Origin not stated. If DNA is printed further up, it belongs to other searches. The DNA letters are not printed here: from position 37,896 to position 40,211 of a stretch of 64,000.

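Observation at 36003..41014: Low-GC four-gene operon (AAA_28 kinase-like, twitch/SPASM radical SAM, classic AAA+ ATPase with unknown N-domain, PD-(D/E)xK-like) with no match to a described system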

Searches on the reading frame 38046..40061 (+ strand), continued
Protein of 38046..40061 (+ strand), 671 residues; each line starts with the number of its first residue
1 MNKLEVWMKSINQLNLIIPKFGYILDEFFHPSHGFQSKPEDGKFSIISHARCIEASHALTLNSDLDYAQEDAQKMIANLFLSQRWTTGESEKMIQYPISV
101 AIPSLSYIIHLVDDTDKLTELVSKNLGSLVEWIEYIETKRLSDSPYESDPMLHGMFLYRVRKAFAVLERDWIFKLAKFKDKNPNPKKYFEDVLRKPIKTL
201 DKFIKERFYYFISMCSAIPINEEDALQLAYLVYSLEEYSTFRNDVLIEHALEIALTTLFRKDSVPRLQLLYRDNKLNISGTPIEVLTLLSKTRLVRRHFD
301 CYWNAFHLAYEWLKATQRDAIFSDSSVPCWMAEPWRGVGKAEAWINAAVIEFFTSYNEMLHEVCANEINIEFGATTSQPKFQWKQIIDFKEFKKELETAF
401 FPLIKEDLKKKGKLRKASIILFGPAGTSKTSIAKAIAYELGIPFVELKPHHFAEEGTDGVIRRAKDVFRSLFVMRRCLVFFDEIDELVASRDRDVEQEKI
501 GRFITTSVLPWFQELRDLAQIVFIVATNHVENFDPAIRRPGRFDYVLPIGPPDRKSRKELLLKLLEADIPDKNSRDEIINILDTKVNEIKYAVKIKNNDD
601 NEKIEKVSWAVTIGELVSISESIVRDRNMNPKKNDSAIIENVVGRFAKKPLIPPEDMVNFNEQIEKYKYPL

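Call 19: find_encoding_contigs(protein=P0012, flank=10000, max_places=2)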
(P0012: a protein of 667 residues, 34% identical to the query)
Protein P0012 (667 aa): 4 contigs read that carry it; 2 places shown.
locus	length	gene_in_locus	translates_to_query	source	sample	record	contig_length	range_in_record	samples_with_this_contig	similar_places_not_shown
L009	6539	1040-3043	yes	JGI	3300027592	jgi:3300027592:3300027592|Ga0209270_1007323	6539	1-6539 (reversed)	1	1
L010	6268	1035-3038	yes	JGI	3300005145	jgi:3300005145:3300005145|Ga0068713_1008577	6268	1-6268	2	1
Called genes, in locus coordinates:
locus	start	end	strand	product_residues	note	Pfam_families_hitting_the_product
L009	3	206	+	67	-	?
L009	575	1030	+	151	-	PF00383:dCMP_cyt_deam_1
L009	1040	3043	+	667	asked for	PF00004:AAA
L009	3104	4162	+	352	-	PF00586:AIRS, PF02769:AIRS_C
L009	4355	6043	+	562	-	PF02310:B12-binding (weak), PF04055:Radical_SAM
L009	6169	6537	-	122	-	?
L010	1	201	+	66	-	?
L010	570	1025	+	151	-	PF00383:dCMP_cyt_deam_1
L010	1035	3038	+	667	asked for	PF00004:AAA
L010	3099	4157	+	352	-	PF00586:AIRS, PF02769:AIRS_C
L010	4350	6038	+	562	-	PF02310:B12-binding (weak), PF04055:Radical_SAM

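Call 33: predict_structure(alignment_id=A1)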
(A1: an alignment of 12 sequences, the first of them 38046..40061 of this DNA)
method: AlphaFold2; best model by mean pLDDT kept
length: 671 residues; sequences in the alignment: 12
mean_pLDDT: 86.3   pTM: 0.83
mean pLDDT of the five models: 86.3, 85.0, 84.9, 79.0, 77.6
residues with pLDDT >= 90: 364; 70-90: 237; 50-70: 65; < 50: 5
segments of 3 or more residues with pLDDT < 50: 489-492
pLDDT, mean of each block of 10 residues (from residue 1): 86 91 93 90 89 93 89 94 76 79 94 92 93 85 61 91 95 92 91 94 94 90 93 93 90 92 77 74 93 91 92 87 82 64 92 95 91 91 89 90 89 78 89 95 89 70 83 89 68 54 70 77 89 69 84 91 90 93 93 77 85 93 92 89 93 90 80 42
secondary structure, 60 per line:
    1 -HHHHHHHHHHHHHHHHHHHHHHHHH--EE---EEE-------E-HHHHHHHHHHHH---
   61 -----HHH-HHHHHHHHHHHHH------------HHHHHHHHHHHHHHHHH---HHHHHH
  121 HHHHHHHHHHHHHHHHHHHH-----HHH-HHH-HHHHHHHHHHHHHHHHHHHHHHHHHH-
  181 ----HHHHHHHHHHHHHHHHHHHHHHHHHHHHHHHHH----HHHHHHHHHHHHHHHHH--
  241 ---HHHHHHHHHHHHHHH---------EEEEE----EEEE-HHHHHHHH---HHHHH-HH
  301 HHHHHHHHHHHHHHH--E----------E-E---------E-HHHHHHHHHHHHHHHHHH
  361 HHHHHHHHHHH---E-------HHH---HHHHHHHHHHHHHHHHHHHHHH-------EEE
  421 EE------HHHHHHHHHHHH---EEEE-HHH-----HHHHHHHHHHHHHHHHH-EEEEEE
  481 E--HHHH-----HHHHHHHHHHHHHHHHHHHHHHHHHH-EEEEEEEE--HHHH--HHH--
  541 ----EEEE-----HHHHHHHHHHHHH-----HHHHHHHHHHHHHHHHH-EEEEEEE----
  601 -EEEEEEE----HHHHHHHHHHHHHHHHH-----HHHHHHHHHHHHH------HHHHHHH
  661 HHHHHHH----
elements in order: H2-26 E34-36 H46-57 H70-82 H95-111 H115-140 H154-179 H185-217 H222-238 H244-258 E268-272 E277-280 H282-289 H293-297 H299-315 H343-371 H389-410 E418-422 H429-440 E444-447 H457-473 E475-481 H484-487 H493-518 E520-527 H530-533 E545-548 H554-566 H572-588 E590-596 E602-608 H613-629 H635-647 H654-667

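Call 38: find_related_loci(query=A1, collection=genome_contigs, flank=10000)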
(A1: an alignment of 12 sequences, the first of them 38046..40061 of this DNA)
Query A1 (671 aa) in genome_contigs; peptide patterns used: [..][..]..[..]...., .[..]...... (x = any residue, [..] = any of these).
600 stretches matched a pattern (row limit reached: there are more); 41 encode a relative of the query (tblastn E <= 1e-3); 41 distinct loci.
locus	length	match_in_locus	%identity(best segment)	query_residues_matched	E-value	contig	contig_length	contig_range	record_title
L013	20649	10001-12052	44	1-670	0e+0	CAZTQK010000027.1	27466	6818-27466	MAG TPA_asm: uncultured Planctomycetales bacterium isolate binchicken_co74_144 genome assembly, contig: NODE_3193_length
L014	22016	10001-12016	44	1-670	2e-172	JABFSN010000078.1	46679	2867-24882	MAG: Phycisphaerales bacterium isolate WB-IL-13 seq_280, whole genome shotgun sequence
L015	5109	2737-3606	34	330-600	3e-35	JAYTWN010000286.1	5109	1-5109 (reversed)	MAG: Acidimicrobiia bacterium isolate GFS_5804 GFS_5804_285, whole genome shotgun sequence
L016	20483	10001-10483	43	383-552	9e-35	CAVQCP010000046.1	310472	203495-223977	MAG: uncultured Acidobacteriaceae bacterium isolate MFD02138.bin.2.76 genome assembly, contig: contig_21201, whole genom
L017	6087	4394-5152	34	330-566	8e-35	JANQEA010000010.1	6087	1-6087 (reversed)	MAG: Candidatus Bipolaricaulota bacterium isolate PL23a_bin.108 k99_2149491, whole genome shotgun sequence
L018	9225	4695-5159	44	412-568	3e-33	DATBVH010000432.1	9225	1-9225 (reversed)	MAG TPA_asm: Candidatus Angelobacter sp. isolate SMAG_U7509 k141_3882358, whole genome shotgun sequence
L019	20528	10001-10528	41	418-601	4e-33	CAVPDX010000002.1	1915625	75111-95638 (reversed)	MAG: uncultured Acidobacteriaceae bacterium isolate MFD00008.bin.1.228 genome assembly, contig: contig_12992, whole geno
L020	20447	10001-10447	45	418-568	7e-33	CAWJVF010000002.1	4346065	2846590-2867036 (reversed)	MAG: uncultured Acidobacteriota bacterium isolate MFD00964.bin.2.241 genome assembly, contig: contig_3367, whole genome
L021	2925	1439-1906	42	402-566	8e-33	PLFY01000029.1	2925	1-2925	MAG: Acidobacteriaceae bacterium isolate bog_226 73.20110800_S3D.6_contig_14060, whole genome shotgun sequence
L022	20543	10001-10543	42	390-568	2e-32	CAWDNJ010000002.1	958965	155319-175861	MAG: uncultured Acidobacteriota bacterium isolate MFD03399.bin.1.35 genome assembly, contig: contig_3863, whole genome s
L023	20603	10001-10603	37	415-609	4e-32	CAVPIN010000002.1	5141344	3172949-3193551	MAG: Terriglobia bacterium isolate MFD00008.bin.2.28 genome assembly, contig: contig_5316, whole genome shotgun sequence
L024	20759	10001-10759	33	330-565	6e-32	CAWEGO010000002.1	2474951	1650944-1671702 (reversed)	MAG: uncultured Acidobacteriota bacterium isolate MFD03044.bin.1.56 genome assembly, contig: contig_28326, whole genome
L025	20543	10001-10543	39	418-606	9e-32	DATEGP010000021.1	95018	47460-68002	MAG TPA_asm: Candidatus Acidoferrum sp. isolate SMAG_U8788 k141_1059072, whole genome shotgun sequence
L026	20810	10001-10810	31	317-567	3e-31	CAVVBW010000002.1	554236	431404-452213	MAG: uncultured Acidobacteriaceae bacterium isolate MFD04434.bin.1.17 genome assembly, contig: contig_21729, whole genom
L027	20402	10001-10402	46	417-552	3e-31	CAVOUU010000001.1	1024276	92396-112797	MAG: uncultured Acidobacteriota bacterium isolate MFD10064.bin.1.43 genome assembly, contig: contig_26327, whole genome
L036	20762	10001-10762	33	318-552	7e-30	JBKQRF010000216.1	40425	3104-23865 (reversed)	MAG: Candidatus Limnocylindrales bacterium isolate MGr2D2E2F__bin_5 MGr2D2E2F_000000184876, whole genome shotgun sequenc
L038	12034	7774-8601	29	281-568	3e-29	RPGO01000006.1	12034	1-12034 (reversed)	MAG: Candidatus Argoarchaeum ethanivorans isolate Eth-Arch1 Scaffold20_pilon, whole genome shotgun sequence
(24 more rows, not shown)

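Call 60: search_protein_families(library=pfam, proteins=[L013:7069-8463:+, L013:13018-15195:-], max_evalue=0.01)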
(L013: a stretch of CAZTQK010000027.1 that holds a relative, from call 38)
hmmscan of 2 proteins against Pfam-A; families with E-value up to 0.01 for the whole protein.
L013:7069-8463:+ (464 aa): 1 family
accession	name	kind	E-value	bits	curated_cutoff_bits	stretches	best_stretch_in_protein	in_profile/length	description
PF00392.27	GntR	-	0.0025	17.9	27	0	105-125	35-55/64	Bacterial regulatory proteins, gntR family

L013:13018-15195:- (725 aa): 2 families
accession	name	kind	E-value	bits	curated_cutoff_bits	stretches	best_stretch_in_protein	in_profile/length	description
PF18911.6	PKD_4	-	7.8e-12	45.5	27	1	365-429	13-80/85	PKD domain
PF00801.26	PKD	-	1.3e-07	31.9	23.5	1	360-430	5-78/80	PKD domain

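Call 77: search_protein_families(library=pfam, proteins=[L024:8284-8949:+, L020:7606-8655:+, L024:8981-11320:+, L024:11317-11898:+, L036:8388-8990:+, L036:8987-11038:+, L015:1117-1719:+, L015:1723-3732:+, L038:6640-9042:+], max_evalue=0.01)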
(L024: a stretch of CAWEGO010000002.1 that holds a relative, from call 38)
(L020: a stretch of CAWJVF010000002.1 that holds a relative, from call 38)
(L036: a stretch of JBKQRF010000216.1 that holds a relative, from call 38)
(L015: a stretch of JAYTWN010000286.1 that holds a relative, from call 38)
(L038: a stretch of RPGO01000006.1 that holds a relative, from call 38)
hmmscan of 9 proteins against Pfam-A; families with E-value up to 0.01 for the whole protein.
L024:8284-8949:+ (221 aa): 1 family
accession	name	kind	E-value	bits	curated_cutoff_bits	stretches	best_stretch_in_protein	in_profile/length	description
PF16916.11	ZT_dimer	-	0.0016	18.8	26.7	1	168-194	40-66/78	Dimerisation domain of Zinc Transporter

L020:7606-8655:+ (349 aa): 2 families
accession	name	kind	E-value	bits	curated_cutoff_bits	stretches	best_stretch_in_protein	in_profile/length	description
PF03819.22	MazG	-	2.2e-06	28.3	22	1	273-336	2-60/74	MazG nucleotide pyrophosphohydrolase domain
PF12643.12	MazG-like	-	0.0026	18.4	27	1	311-342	36-66/85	MazG-like family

L024:8981-11320:+ (779 aa): 4 families
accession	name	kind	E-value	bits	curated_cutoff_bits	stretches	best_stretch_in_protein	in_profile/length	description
PF00004.35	AAA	-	5.3e-22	79.1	21.2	1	450-577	2-129/131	ATPase family associated with various cellular activities (AAA)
PF13521.12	AAA_28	-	0.00045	20.9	27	1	450-506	3-58/164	AAA domain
PF07728.20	AAA_5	-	0.00073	20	22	1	450-482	3-36/139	AAA domain (dynein-related subfamily)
PF13191.12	AAA_16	-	0.0063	17.5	32.6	0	442-501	20-82/167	AAA ATPase domain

L024:11317-11898:+ (193 aa): 1 family
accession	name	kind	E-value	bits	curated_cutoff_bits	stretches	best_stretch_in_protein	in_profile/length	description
PF00730.31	HhH-GPD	-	9.5e-08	32.8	26.2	1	41-163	1-91/108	HhH-GPD superfamily base excision DNA repair protein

L036:8388-8990:+ (200 aa): 0 families

L036:8987-11038:+ (683 aa): 2 families
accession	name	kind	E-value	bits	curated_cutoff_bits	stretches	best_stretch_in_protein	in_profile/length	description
PF00004.35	AAA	-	1.3e-18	68.2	21.2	1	461-587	2-127/131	ATPase family associated with various cellular activities (AAA)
PF13191.12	AAA_16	-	0.0013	19.7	32.6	0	341-564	44-167/167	AAA ATPase domain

L015:1117-1719:+ (200 aa): 0 families

L015:1723-3732:+ (669 aa): 2 families
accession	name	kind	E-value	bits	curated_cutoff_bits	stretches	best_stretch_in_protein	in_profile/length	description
PF00004.35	AAA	-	9.7e-23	81.5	21.2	1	448-574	2-127/131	ATPase family associated with various cellular activities (AAA)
PF13191.12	AAA_16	-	0.00018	22.5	32.6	0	438-467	18-47/167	AAA ATPase domain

L038:6640-9042:+ (800 aa): 9 families
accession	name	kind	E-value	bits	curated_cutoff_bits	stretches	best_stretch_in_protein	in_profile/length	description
PF00004.35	AAA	-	3.2e-22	79.8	21.2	1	510-633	2-127/131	ATPase family associated with various cellular activities (AAA)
PF13173.12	AAA_14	-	0.0001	22.7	27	1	508-577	4-74/129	AAA domain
PF13401.12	AAA_22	-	0.00048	20.9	27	0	507-530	6-29/130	AAA domain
PF20720.3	nSTAND3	-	0.00052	20.2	27.2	1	506-574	17-74/155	Novel STAND NTPase 3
PF03215.21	Rad17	-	0.00095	19.6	23.8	1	508-574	47-112/186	Rad17 P-loop domain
PF13238.12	AAA_18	-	0.0014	19.5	29.4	1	510-566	2-53/128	AAA domain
PF02224.24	Cytidylate_kin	-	0.0031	17.7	26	1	512-536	4-28/211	Cytidylate kinase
PF13191.12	AAA_16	-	0.006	17.5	32.6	0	507-564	25-85/167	AAA ATPase domain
PF13207.12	AAA_17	-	0.0082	16.9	27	0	512-537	1-26/136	AAA domain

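Call 78: search_protein_families(library=padloc, proteins=[L024:8284-8949:+, L020:7606-8655:+, L024:8981-11320:+, L024:11317-11898:+, L036:8388-8990:+, L036:8987-11038:+, L015:1117-1719:+, L015:1723-3732:+, L038:6640-9042:+], max_evalue=0.01)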
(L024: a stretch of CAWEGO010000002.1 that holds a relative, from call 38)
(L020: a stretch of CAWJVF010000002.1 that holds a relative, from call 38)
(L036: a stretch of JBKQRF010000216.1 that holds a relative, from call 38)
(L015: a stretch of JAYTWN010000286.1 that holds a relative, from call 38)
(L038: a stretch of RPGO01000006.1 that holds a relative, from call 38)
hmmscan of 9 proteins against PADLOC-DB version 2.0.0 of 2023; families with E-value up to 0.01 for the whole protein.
L024:8284-8949:+ (221 aa): 0 families

L020:7606-8655:+ (349 aa): 0 families

L024:8981-11320:+ (779 aa): 5 families
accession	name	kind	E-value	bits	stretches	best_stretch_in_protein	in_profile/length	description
PDLC04232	IetA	-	1.6e-11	42.2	1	448-618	118-280/330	-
PDLC02196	IetA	-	4.6e-11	40.8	1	442-620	118-287/374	-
PDLC02195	IetA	-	4.4e-08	30.8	1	442-597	133-284/395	-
PDLC00915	TRIP13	-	5.3e-08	30.6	1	450-595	67-226/302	TRIP13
PDLC04231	IetA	-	0.00015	19.7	1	442-570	113-239/262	-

L024:11317-11898:+ (193 aa): 0 families

L036:8388-8990:+ (200 aa): 0 families

L036:8987-11038:+ (683 aa): 6 families
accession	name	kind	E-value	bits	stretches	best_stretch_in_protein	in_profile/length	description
PDLC02196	IetA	-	3.8e-14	50.9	1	456-609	121-269/374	-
PDLC04232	IetA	-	1.2e-12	45.9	1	461-606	120-260/330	-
PDLC04231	IetA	-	2.1e-08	32.3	1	461-590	121-247/262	-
PDLC02195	IetA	-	7.6e-08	30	1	456-596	136-271/395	-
PDLC00915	TRIP13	-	0.00072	17.1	1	461-598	67-217/302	TRIP13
PDLC00914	TRIP13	-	0.0063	14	0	504-579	135-207/302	TRIP13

L015:1117-1719:+ (200 aa): 0 families

L015:1723-3732:+ (669 aa): 6 families
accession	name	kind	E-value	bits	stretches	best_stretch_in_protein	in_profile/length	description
PDLC04232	IetA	-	1.4e-17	62.2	1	448-646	120-315/330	-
PDLC02196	IetA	-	3e-16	57.8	1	428-596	103-269/374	-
PDLC02195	IetA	-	1.7e-10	38.8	1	444-586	137-274/395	-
PDLC04231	IetA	-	3e-10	38.3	1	447-576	120-244/262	-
PDLC00915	TRIP13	-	5e-07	27.4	1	448-595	67-225/302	TRIP13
PDLC00914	TRIP13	-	8.6e-06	23.4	1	485-566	125-207/302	TRIP13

L038:6640-9042:+ (800 aa): 9 families
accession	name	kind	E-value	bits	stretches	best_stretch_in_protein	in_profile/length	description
PDLC04232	IetA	-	2.7e-09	34.9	1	509-693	119-307/330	-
PDLC02196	IetA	-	5.7e-09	33.9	1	491-738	107-344/374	-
PDLC02195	IetA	-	1.1e-08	32.8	1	495-742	126-368/395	-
PDLC04231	IetA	-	4.7e-05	21.3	1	508-638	119-249/262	-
PDLC04140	mad8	-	9.3e-05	20.1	0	509-530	30-51/314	mads_8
PDLC02335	AbiLi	-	0.00022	18.4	1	468-527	60-97/326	AbiLi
PDLC00915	TRIP13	-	0.00048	17.6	1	510-651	67-224/302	TRIP13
PDLC02911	VakA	-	0.0057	15.2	0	513-590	9-72/163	-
PDLC00914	TRIP13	-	0.0084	13.6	0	556-625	131-207/302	TRIP13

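Call 83: search_protein_families(library=phrogs, proteins=[window:38046-40061:+], max_evalue=0.01)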
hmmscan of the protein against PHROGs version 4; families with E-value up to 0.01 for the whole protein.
window:38046-40061:+ (671 aa): 13 families
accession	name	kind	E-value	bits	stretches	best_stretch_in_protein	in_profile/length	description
phrog_3757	-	unknown function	1.7e-25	91.2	1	376-585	85-291/367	-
phrog_10401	-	other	5.1e-17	62.8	1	411-578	455-613/667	ATPase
phrog_30773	-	unknown function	1.1e-16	61.3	1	412-561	192-343/666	-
phrog_7485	-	unknown function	3.5e-15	56.9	1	343-569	153-379/430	-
phrog_8638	-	unknown function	1.4e-12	48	1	418-570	307-457/568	-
phrog_9172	-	unknown function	2.2e-11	44.3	1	408-555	100-248/509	-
phrog_10440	-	unknown function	1e-10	41.7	1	387-572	201-374/483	-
phrog_4339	-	unknown function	5.5e-09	36.7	1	408-456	43-91/552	-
phrog_168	-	DNA, RNA and nucleotide metabolism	1.4e-06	29.2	1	418-553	44-160/314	clamp loader of DNA polymerase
phrog_11838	-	DNA, RNA and nucleotide metabolism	1.3e-05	25.5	1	413-497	40-120/420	clamp loader of DNA polymerase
phrog_5846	-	DNA, RNA and nucleotide metabolism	5.7e-05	23.5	1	404-488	24-107/380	clamp loader of DNA polymerase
phrog_5534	-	unknown function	0.0017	18.6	1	412-494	24-105/273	-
phrog_50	-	DNA, RNA and nucleotide metabolism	0.0018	18.4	0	415-440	368-393/570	DnaC-like helicase loader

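Call 88: find_encoding_contigs(protein=P0003, flank=6000, max_places=1)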
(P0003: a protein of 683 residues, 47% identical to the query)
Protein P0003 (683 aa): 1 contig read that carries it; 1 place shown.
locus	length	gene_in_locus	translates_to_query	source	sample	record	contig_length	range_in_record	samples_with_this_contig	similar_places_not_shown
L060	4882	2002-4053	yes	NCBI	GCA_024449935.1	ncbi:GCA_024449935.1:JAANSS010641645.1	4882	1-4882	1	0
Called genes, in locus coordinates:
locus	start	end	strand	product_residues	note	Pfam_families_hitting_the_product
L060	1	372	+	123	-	?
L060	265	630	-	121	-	-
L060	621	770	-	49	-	-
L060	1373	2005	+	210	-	PF13521:AAA_28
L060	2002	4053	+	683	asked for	PF00004:AAA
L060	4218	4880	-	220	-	?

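Call 89: find_encoding_contigs(protein=P0002, flank=6000, max_places=1)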
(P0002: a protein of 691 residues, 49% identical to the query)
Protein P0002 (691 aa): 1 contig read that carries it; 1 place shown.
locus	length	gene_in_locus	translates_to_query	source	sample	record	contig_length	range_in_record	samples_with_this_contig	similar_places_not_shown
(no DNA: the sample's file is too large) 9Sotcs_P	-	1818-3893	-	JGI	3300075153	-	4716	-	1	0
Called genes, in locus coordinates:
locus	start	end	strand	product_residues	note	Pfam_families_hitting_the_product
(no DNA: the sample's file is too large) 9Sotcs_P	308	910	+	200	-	PF13521:AAA_28 (weak)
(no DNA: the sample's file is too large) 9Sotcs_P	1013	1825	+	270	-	PF04055:Radical_SAM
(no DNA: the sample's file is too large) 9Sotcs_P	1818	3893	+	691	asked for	PF00004:AAA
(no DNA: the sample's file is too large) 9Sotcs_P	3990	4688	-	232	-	PF02545:Maf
